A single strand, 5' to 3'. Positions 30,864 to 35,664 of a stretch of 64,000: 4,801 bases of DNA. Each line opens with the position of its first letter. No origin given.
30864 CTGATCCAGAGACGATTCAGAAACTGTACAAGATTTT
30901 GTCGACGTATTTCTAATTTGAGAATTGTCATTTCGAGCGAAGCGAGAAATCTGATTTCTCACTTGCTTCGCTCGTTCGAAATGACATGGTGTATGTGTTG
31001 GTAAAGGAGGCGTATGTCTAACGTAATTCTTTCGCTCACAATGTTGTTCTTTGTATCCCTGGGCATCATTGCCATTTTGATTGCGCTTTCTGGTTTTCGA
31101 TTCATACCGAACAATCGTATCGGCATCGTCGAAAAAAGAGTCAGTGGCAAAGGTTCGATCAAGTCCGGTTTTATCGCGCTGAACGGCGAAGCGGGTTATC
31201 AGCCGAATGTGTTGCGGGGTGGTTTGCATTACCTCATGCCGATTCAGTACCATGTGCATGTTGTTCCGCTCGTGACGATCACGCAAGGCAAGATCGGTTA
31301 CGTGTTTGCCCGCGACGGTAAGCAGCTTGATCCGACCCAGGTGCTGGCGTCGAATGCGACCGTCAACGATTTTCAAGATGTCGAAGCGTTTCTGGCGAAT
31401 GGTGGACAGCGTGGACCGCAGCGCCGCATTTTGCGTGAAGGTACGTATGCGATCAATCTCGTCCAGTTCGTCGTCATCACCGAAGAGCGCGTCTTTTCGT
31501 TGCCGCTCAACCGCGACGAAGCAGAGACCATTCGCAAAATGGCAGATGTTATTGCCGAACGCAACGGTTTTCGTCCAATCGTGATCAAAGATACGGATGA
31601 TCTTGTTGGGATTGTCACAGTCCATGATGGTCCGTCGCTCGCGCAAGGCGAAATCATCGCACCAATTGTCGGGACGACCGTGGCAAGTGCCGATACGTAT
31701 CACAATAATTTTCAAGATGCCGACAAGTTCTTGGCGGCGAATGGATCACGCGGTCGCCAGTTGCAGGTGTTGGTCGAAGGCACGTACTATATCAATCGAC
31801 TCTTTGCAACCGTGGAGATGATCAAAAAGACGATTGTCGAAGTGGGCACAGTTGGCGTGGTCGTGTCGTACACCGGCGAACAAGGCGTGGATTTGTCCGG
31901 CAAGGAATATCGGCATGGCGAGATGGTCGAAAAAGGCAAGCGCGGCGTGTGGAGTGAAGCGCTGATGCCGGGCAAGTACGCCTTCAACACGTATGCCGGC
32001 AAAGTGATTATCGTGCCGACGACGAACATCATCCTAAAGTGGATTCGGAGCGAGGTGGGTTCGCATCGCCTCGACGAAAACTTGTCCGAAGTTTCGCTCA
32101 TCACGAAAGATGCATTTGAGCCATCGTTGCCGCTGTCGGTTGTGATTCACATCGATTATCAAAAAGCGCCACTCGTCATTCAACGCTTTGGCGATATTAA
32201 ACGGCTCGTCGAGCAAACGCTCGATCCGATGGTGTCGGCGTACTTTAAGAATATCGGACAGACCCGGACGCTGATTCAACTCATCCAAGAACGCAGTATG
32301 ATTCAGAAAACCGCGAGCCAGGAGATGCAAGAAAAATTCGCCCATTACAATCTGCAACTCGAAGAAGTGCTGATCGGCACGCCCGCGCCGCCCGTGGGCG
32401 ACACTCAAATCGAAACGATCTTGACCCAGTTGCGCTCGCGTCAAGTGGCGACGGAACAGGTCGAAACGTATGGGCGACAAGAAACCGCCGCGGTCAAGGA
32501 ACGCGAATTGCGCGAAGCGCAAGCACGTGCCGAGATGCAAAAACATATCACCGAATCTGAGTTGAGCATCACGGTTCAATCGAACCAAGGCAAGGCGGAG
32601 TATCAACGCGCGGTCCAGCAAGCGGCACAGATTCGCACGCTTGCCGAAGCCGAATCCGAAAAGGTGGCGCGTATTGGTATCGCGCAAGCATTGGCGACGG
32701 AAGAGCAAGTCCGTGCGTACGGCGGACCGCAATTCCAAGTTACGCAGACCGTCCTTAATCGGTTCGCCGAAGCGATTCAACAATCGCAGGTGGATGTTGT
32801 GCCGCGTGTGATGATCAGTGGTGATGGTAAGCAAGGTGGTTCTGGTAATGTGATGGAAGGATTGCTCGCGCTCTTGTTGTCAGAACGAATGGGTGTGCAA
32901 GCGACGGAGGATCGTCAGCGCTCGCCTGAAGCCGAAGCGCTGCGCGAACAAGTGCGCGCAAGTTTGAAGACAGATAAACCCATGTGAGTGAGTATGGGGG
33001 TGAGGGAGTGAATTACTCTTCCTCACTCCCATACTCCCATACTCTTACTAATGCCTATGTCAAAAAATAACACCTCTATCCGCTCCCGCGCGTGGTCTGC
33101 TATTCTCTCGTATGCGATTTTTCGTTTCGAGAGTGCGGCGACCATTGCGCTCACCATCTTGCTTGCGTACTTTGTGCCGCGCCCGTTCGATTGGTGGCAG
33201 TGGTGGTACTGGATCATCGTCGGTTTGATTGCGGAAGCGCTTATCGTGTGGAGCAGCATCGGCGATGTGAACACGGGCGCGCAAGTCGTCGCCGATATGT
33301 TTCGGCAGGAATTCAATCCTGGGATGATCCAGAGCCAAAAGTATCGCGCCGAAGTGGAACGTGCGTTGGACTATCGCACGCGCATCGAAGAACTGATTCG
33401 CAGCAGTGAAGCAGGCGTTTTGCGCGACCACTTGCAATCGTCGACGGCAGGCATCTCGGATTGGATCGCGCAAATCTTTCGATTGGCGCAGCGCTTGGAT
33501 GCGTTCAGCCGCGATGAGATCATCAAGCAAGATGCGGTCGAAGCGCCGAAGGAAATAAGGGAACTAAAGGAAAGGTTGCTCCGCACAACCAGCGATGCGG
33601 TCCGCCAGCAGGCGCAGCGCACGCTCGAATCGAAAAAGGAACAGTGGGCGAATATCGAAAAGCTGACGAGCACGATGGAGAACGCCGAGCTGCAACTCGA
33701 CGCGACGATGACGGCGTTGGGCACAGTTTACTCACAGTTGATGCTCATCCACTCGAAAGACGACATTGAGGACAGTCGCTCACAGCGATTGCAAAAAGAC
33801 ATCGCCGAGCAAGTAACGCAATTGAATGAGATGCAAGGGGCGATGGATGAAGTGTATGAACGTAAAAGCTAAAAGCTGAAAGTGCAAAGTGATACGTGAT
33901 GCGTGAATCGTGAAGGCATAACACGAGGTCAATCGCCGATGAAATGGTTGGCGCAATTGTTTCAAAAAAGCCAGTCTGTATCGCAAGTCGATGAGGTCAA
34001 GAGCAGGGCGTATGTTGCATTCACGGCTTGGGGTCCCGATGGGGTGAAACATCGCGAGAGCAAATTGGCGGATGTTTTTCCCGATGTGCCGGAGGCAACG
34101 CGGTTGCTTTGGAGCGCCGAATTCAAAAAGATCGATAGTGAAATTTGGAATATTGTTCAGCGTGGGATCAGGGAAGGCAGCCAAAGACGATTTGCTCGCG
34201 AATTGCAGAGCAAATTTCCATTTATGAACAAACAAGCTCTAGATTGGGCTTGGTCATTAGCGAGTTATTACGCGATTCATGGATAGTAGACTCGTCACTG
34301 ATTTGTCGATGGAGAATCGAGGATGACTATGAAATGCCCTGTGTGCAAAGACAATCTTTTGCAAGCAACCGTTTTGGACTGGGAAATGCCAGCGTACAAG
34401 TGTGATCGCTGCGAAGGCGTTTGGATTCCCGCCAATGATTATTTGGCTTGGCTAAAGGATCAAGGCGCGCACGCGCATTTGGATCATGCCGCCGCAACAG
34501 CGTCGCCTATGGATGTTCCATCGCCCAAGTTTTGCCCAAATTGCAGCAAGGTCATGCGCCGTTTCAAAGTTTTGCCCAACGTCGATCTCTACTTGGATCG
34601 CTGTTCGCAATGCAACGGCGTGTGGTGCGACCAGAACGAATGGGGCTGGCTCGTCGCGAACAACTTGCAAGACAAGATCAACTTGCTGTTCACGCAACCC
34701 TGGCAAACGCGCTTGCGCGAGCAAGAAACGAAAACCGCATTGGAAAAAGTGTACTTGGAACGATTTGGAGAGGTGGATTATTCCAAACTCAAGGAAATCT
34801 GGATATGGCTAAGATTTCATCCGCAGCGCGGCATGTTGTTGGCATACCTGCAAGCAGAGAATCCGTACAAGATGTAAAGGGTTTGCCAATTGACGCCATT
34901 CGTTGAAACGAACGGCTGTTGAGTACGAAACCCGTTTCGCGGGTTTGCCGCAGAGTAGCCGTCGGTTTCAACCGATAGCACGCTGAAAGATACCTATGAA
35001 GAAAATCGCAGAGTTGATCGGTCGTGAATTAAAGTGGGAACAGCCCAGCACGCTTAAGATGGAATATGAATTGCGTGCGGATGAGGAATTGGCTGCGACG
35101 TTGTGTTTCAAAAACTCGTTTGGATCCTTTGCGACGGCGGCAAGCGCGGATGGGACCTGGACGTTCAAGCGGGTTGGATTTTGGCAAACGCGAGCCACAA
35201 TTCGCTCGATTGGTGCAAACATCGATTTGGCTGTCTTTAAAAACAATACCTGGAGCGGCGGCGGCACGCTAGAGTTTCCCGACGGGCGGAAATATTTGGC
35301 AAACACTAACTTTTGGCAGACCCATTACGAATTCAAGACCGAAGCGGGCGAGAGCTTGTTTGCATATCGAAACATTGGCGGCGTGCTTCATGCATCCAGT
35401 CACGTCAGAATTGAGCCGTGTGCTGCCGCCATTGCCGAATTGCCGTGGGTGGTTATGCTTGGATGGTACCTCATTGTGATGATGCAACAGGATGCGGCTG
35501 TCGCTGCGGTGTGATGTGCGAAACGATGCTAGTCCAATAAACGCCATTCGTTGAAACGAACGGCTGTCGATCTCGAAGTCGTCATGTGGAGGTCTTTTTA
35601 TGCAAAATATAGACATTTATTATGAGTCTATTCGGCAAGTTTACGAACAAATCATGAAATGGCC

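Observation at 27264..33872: PspA - PBP-like - PBP-like/vWA - flotillin - coiled-coil membrane protein gene block (candidate membrane-stress/remodelling system)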

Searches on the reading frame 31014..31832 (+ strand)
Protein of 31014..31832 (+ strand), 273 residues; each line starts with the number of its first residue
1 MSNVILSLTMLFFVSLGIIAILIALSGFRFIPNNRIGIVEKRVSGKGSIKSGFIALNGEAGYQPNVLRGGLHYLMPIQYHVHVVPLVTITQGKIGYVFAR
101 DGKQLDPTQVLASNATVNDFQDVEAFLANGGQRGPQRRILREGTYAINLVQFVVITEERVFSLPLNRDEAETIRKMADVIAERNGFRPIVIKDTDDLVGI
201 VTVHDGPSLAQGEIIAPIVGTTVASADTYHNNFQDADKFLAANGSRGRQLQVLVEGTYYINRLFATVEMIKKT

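Call 53: search_protein_families(library=pfam, proteins=[window:31014-31832:+], max_evalue=5)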
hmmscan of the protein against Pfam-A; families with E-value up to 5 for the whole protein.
window:31014-31832:+ (273 aa): 2 families
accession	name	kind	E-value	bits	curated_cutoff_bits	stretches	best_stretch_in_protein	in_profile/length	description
PF00571.33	CBS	-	0.0091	16.8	24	1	170-205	15-50/57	CBS domain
PF20661.2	SutA-RBD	-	0.082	12.7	29.3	1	121-132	12-23/35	SutA RNAP-binding domain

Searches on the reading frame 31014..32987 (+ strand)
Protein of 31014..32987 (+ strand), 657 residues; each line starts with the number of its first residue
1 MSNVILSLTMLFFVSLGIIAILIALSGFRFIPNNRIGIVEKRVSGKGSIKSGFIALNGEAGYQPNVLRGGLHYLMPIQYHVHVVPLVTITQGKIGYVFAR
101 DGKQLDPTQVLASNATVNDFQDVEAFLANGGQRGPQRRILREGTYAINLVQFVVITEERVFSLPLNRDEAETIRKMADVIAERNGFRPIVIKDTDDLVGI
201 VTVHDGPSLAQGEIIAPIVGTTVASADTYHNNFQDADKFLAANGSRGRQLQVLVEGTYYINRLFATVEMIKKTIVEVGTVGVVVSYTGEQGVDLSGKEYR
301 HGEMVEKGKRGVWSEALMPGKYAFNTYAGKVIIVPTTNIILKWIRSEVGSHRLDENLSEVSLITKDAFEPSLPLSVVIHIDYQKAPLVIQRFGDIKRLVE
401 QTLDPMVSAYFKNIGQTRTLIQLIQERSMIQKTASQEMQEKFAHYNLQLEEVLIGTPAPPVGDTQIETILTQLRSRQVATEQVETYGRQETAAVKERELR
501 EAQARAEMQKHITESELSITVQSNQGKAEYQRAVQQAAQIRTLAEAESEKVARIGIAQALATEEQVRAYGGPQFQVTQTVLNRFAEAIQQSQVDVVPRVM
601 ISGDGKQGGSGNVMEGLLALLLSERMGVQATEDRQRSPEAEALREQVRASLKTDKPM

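Call 3: search_protein_families(library=pfam, proteins=[window:31014-32987:+], max_evalue=0.01)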
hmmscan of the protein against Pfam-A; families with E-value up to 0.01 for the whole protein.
window:31014-32987:+ (657 aa): 1 family
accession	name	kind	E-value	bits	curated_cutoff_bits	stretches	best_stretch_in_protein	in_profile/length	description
PF01145.31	Band_7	-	1.6e-16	61.3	23.6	1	274-482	2-166/176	SPFH domain / Band 7 family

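Call 4: search_protein_families(library=ncbifam, proteins=[window:31014-32987:+], max_evalue=0.01)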
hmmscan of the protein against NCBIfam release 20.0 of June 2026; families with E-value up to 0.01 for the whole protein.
window:31014-32987:+ (657 aa): 0 families

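Call 8: search_protein_families(library=padloc, proteins=[window:31014-32987:+], max_evalue=0.01)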
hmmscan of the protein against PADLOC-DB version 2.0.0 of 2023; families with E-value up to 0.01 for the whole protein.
window:31014-32987:+ (657 aa): 0 families

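Call 50: search_solved_structures(query=window:31014-32987:+, max_evalue=0.01)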
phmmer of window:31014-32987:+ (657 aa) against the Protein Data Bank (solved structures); distinct sequences matched with E-value up to 0.01: 0.

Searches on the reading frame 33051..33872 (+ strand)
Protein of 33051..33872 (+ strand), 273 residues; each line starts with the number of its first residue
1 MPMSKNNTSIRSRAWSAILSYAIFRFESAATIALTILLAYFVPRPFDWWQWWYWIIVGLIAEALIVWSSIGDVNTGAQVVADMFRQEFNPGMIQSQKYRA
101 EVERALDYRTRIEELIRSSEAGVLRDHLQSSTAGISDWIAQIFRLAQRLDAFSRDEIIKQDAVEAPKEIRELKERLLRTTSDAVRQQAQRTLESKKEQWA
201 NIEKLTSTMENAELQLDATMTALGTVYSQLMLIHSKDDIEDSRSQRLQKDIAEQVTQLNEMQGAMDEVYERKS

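Call 3: search_protein_families(library=pfam, proteins=[window:33051-33872:+], max_evalue=0.01)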
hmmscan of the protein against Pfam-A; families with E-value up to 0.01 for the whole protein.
window:33051-33872:+ (273 aa): 0 families

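Call 4: search_protein_families(library=ncbifam, proteins=[window:33051-33872:+], max_evalue=0.01)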
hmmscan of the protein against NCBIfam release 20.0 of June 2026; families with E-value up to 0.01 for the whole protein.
window:33051-33872:+ (273 aa): 0 families

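Call 8: search_protein_families(library=padloc, proteins=[window:33051-33872:+], max_evalue=0.01)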
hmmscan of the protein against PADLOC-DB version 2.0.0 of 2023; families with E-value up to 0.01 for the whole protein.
window:33051-33872:+ (273 aa): 0 families

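Call 18: find_homologous_proteins(query=window:33051-33872:+)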
Query window:33051-33872:+ (273 aa): 276 proteins with E <= 0.001 among 1931 candidates; the best 120 are listed.
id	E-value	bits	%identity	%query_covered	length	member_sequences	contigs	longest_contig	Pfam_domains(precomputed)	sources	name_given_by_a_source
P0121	2.4e-169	579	100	99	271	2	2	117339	-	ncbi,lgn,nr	ncbi:MAG: hypothetical protein HZB51_01550 [Chloroflexi bacterium]|nr:hypothetical protein [Chlorofl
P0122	3.0e-149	513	87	99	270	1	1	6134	-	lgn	-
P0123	7.9e-140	482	81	97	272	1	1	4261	-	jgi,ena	-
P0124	1.1e-138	479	81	98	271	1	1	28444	-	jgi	-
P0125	7.0e-137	473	80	98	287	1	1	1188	-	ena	-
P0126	1.2e-136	472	78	100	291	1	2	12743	-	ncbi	-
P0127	2.4e-135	468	79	97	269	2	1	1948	-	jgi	jgi:hypothetical protein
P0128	7.0e-134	463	78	99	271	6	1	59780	-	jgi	-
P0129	2.8e-133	461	79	100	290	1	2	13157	-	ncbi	-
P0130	2.8e-132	458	77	100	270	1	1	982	-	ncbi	-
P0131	9.9e-132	456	78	99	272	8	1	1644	-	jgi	jgi:hypothetical protein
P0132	3.3e-131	454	77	99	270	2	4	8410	-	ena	-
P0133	1.4e-128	446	78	99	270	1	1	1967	-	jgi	jgi:hypothetical protein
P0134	9.1e-128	443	77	99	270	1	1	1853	-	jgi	jgi:hypothetical protein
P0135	5.1e-127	440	76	96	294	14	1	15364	-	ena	-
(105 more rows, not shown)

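Call 25: search_solved_structures(query=A2, max_evalue=10)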
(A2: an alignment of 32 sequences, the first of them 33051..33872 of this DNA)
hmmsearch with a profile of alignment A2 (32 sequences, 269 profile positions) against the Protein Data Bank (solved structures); distinct sequences matched with E-value up to 10: 3.
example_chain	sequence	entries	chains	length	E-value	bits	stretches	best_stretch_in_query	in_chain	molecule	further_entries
7ooc_S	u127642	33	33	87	0.038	16.5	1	178-253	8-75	30S ribosomal protein S20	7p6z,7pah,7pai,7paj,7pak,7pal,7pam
6qp4_A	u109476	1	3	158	0.25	13.8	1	109-166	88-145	UspA1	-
7uv8_V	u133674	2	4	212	4.4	9.7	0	106-256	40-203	E3 ubiquitin-protein ligase BRE1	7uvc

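Call 28: predict_structure(alignment_id=A2)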
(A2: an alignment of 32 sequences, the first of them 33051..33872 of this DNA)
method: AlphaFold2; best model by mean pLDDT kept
length: 273 residues; sequences in the alignment: 32
mean_pLDDT: 78.9   pTM: 0.64
mean pLDDT of the five models: 78.9, 73.7, 73.7, 71.4, 64.9
residues with pLDDT >= 90: 95; 70-90: 111; 50-70: 47; < 50: 20
segments of 3 or more residues with pLDDT < 50: 1-8, 13-19
pLDDT, mean of each block of 10 residues (from residue 1): 42 46 57 73 80 80 68 64 77 94 93 84 76 85 93 92 94 95 94 94 91 91 87 66 71 77 74 52
secondary structure, 60 per line:
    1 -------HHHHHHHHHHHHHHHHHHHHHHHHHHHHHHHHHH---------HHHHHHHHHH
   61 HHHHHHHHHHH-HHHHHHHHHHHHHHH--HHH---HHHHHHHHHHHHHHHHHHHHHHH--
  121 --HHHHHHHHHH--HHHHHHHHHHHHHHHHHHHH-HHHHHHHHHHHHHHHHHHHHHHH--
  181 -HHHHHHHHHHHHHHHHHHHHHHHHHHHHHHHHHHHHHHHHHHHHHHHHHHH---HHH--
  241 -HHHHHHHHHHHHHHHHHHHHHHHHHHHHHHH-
elements in order: H8-41 H51-71 H73-87 H96-118 H123-132 H135-154 H156-178 H182-232 H242-272

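Call 53: search_protein_families(library=pfam, proteins=[window:33051-33872:+], max_evalue=5)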
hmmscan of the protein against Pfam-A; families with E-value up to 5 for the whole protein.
window:33051-33872:+ (273 aa): 3 families
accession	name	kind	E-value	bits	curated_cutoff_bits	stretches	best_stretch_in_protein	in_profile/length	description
PF24376.1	DUF7532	-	0.081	13.5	27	1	185-245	7-68/122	Family of unknown function (DUF7532)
PF11483.13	DUF3209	-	0.35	11.8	25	0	176-227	16-69/124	Protein of unknown function (DUF3209)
PF10046.14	BLOC1_2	-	0.59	11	33.4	1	177-223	46-91/96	Biogenesis of lysosome-related organelles complex-1 subunit 2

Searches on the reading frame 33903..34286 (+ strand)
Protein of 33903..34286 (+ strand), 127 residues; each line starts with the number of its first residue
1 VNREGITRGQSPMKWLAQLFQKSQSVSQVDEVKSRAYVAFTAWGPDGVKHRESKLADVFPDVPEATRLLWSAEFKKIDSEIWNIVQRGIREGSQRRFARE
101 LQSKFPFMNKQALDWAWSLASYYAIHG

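Call 3: search_protein_families(library=pfam, proteins=[window:33903-34286:+], max_evalue=0.01)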
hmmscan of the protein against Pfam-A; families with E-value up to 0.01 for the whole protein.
window:33903-34286:+ (127 aa): 0 families

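Call 4: search_protein_families(library=ncbifam, proteins=[window:33903-34286:+], max_evalue=0.01)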
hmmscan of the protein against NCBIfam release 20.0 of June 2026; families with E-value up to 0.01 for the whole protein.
window:33903-34286:+ (127 aa): 0 families

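Call 8: search_protein_families(library=padloc, proteins=[window:33903-34286:+], max_evalue=0.01)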
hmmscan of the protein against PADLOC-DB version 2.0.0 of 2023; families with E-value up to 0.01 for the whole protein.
window:33903-34286:+ (127 aa): 0 families

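Call 53: search_protein_families(library=pfam, proteins=[window:33903-34286:+], max_evalue=5)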
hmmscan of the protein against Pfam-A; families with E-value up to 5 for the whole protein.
window:33903-34286:+ (127 aa): 2 families
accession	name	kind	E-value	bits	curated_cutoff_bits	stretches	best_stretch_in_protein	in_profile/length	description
PF07541.17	EIF_2_alpha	-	0.19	12.2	22.8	1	11-50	36-75/114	Eukaryotic translation initiation factor 2 alpha subunit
PF25342.1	GT_PLOD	-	0.27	10.8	27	1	46-87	108-149/246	PLOD GT domain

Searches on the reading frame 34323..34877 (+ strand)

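Call 3: search_protein_families(library=pfam, proteins=[window:34323-34877:+], max_evalue=0.01)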
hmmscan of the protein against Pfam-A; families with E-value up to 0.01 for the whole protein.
window:34323-34877:+ (184 aa): 2 families
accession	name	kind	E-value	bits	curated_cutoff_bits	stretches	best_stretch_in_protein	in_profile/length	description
PF13453.11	Zn_ribbon_TFIIB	-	7.6e-15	54.5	22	2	4-45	1-40/41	Transcription factor zinc-finger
PF07191.17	Zn_ribbon_6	-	0.0074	16.7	25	0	4-100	2-58/67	Double zinc ribbon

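Call 4: search_protein_families(library=ncbifam, proteins=[window:34323-34877:+], max_evalue=0.01)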
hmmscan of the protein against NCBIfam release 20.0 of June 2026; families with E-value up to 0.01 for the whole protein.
window:34323-34877:+ (184 aa): 0 families

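Call 8: search_protein_families(library=padloc, proteins=[window:34323-34877:+], max_evalue=0.01)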
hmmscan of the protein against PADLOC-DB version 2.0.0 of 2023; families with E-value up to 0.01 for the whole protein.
window:34323-34877:+ (184 aa): 0 families

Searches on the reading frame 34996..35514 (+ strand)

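Call 3: search_protein_families(library=pfam, proteins=[window:34996-35514:+], max_evalue=0.01)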
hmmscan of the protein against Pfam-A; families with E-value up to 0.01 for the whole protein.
window:34996-35514:+ (172 aa): 0 families

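Call 4: search_protein_families(library=ncbifam, proteins=[window:34996-35514:+], max_evalue=0.01)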
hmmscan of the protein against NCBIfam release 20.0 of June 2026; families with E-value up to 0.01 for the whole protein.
window:34996-35514:+ (172 aa): 0 families

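Call 8: search_protein_families(library=padloc, proteins=[window:34996-35514:+], max_evalue=0.01)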
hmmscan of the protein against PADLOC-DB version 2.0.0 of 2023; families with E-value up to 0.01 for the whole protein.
window:34996-35514:+ (172 aa): 0 families

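Call 53: search_protein_families(library=pfam, proteins=[window:34996-35514:+], max_evalue=5)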
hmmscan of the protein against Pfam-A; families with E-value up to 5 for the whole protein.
window:34996-35514:+ (172 aa): 2 families
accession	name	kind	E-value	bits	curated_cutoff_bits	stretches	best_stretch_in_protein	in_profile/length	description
PF24507.1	Ig_CFAP65_4th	-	0.11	13.4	27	1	101-140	4-43/76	CFAP65, fourth Ig-like domain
PF12197.13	lci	-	0.23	11.7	20.3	1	35-58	2-26/44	LCI fold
